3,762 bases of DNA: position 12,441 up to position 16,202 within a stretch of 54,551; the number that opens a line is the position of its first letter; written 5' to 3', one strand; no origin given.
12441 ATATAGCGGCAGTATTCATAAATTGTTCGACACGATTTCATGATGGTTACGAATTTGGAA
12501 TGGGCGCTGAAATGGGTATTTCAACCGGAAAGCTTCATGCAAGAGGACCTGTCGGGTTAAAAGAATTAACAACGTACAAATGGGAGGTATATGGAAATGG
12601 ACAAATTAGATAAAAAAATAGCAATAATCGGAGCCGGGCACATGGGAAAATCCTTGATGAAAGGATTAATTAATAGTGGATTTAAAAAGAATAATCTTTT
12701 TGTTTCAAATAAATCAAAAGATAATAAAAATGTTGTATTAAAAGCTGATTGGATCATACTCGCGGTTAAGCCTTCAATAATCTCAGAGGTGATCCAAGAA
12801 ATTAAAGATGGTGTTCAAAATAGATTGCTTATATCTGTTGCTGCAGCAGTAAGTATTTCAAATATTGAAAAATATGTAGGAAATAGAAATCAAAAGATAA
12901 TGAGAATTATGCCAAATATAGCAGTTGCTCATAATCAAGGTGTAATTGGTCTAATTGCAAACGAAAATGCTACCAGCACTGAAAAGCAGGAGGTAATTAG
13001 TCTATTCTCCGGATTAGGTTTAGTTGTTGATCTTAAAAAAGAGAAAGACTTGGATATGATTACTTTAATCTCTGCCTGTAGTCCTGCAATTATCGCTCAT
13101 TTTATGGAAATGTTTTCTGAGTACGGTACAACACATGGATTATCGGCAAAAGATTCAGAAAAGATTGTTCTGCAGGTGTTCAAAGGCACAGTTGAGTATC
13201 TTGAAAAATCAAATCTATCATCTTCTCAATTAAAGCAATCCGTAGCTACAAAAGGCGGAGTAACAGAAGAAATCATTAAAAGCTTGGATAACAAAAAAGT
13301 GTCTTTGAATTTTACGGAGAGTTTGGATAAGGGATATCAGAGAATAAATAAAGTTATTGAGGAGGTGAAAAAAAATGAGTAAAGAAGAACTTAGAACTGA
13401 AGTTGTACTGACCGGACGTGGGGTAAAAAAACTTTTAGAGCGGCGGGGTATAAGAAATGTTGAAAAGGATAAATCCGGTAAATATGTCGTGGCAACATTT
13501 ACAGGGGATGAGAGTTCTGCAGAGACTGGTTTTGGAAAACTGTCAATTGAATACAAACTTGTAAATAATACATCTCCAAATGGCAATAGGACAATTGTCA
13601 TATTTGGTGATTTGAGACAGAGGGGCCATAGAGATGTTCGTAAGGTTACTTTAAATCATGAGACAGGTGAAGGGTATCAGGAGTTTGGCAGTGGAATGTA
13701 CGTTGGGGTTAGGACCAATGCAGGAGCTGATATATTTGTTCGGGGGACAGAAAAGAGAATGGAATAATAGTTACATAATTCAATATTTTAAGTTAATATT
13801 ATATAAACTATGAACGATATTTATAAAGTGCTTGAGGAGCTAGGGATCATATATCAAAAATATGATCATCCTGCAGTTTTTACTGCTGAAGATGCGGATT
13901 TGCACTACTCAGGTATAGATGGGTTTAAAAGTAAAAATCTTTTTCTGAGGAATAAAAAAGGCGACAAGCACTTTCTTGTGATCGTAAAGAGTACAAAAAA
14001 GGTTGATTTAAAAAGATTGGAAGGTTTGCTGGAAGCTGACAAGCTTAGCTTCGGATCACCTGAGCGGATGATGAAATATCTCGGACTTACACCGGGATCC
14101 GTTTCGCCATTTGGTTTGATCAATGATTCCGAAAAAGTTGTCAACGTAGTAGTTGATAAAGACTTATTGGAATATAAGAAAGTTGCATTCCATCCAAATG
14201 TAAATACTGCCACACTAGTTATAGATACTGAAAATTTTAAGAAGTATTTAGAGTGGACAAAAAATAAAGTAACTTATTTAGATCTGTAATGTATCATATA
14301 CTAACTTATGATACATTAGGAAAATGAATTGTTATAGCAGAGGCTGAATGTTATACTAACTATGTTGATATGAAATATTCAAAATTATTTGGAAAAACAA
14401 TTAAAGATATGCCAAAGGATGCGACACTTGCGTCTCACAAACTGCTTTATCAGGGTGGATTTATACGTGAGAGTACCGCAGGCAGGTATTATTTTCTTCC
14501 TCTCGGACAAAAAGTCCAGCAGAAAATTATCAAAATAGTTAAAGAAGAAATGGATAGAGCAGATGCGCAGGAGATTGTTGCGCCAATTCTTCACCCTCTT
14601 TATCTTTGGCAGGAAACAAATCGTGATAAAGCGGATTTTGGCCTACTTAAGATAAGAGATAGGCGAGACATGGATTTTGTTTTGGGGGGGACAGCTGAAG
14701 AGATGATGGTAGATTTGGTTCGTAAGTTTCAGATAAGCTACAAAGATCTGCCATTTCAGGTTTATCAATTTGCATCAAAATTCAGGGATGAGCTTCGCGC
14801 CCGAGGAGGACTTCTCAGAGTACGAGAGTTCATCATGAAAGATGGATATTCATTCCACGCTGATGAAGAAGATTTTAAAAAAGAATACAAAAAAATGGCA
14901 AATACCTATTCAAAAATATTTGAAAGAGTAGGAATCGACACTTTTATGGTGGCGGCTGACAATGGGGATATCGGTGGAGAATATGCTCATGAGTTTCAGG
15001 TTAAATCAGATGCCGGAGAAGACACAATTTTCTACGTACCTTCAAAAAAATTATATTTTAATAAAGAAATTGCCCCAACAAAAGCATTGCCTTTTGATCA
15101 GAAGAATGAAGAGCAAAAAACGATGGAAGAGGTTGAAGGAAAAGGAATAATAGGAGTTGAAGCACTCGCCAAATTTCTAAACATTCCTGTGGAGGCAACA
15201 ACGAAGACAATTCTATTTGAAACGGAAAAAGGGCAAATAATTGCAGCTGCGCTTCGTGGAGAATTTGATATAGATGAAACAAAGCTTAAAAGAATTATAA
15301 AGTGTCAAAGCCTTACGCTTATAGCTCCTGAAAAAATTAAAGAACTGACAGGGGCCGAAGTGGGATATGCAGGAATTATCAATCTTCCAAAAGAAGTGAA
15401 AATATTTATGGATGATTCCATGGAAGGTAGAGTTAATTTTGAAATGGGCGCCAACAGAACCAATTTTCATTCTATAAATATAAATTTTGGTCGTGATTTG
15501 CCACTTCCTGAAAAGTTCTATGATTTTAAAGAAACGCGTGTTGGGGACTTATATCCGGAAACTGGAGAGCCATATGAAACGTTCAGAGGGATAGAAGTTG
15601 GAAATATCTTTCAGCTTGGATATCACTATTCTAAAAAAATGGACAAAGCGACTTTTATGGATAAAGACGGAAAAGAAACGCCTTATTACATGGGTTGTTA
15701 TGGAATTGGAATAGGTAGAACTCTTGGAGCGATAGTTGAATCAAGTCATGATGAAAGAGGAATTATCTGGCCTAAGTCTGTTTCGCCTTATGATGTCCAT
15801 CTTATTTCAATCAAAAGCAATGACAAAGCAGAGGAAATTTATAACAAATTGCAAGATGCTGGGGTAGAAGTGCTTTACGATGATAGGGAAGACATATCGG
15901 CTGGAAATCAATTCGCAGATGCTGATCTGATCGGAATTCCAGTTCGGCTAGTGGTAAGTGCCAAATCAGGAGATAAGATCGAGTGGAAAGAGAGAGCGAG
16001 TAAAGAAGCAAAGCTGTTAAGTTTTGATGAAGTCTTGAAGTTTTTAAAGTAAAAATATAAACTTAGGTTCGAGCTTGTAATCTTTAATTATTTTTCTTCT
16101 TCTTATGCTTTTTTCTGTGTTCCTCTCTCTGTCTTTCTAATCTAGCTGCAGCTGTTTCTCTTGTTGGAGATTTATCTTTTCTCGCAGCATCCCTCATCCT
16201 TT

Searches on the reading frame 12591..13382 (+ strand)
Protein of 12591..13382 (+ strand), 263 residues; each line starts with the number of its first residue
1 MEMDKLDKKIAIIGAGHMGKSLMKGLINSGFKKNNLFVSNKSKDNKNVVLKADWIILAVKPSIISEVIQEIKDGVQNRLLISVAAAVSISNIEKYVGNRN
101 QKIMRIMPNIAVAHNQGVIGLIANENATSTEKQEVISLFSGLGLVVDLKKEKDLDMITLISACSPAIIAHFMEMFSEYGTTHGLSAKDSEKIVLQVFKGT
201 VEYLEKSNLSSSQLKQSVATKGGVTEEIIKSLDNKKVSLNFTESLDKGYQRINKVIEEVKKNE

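Call 7: search_protein_families(library=ncbifam, proteins=[window:12591-13382:+])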
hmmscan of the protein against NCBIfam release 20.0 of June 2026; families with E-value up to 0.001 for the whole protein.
window:12591-13382:+ (263 aa): 8 families
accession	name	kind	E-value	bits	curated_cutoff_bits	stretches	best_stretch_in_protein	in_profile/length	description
TIGR00112.1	proC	equivalog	7.6e-55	186.4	196.75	1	10-253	1-261/263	pyrroline-5-carboxylate reductase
NF008839.0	PRK11880.2-4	equivalog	1.3e-29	103.3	288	1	8-251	2-248/252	pyrroline-5-carboxylate reductase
NF005813.0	PRK07679.1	exception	2.8e-29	102.4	404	1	43-251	57-264/279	pyrroline-5-carboxylate reductase ProI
NF005063.0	PRK06476.1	equivalog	6.4e-28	98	254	1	9-254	2-255/258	pyrroline-5-carboxylate reductase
NF005814.0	PRK07680.1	equivalog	4.9e-25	88.2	278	1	9-261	2-269/275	late competence protein ComER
NF005384.0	PRK06928.1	exception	1.4e-21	77.2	301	1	43-262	56-273/277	pyrroline-5-carboxylate reductase ProG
NF011212.0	PRK14619.1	equivalog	7.7e-05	22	377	1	7-88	5-85/309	NAD(P)H-dependent glycerol-3-phosphate dehydrogenase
NF008400.0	PRK11199.1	equivalog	0.00032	19.8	273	1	8-94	99-184/374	bifunctional chorismate mutase/prephenate dehydrogenase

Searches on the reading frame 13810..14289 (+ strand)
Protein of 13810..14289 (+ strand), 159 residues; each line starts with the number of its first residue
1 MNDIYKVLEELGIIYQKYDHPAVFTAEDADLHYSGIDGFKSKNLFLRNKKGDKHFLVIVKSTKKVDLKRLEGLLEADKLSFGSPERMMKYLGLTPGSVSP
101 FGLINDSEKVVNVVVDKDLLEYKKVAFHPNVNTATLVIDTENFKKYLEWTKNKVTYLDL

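Call 7: search_protein_families(library=ncbifam, proteins=[window:13810-14289:+])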
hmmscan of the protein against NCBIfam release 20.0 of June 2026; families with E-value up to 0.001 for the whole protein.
window:13810-14289:+ (159 aa): 2 families
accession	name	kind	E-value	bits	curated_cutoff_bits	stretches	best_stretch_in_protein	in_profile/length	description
TIGR00011.1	YbaK_EbsC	equivalog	2.1e-06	27.6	153.25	1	42-126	44-123/152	Cys-tRNA(Pro) deacylase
NF006625.0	PRK09194.1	equivalog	1.1e-05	24.6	558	1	42-134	276-362/559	proline--tRNA ligase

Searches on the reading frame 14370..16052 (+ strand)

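Call 7: search_protein_families(library=ncbifam, proteins=[window:14370-16052:+])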
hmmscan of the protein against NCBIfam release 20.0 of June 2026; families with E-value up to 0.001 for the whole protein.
window:14370-16052:+ (560 aa): 12 families
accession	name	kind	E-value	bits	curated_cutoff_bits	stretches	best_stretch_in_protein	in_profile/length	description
NF006625.0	PRK09194.1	equivalog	1.8e-185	618.1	558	1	1-559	1-558/559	proline--tRNA ligase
TIGR00409.1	proS_fam_II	equivalog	2.2e-158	528.6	306.7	1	1-559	1-565/568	proline--tRNA ligase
NF008979.1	PRK12325.1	exception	5.1e-126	421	550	2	1-224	1-225/437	proline--tRNA ligase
TIGR00408.1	proS_fam_I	equivalog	6.7e-37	127.5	437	2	37-193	28-191/475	proline--tRNA ligase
TIGR00418.1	thrS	equivalog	4.2e-24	85.4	383.65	2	33-192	187-347/565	threonine--tRNA ligase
NF003211.1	PRK04173.1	equivalog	2.4e-18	66.3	312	2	98-193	159-253/454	glycine--tRNA ligase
NF003068.0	PRK03991.1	equivalog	4.1e-15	55.2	484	2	34-193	214-375/613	threonine--tRNA ligase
TIGR00389.1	glyS_dimeric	equivalog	2.9e-14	52.5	243.3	1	107-185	162-240/565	glycine--tRNA ligase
TIGR00442.1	hisS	equivalog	2.1e-06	27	286.75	0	42-194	9-157/406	histidine--tRNA ligase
TIGR00414.1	serS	equivalog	5.7e-06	25.6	301.65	1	41-203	167-330/418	serine--tRNA ligase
TIGR00011.1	YbaK_EbsC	equivalog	4.2e-05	23.3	153.25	1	263-352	28-117/152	Cys-tRNA(Pro) deacylase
NF011484.0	PRK14894.1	equivalog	0.00048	18.4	1050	0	100-158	137-195/539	glycine--tRNA ligase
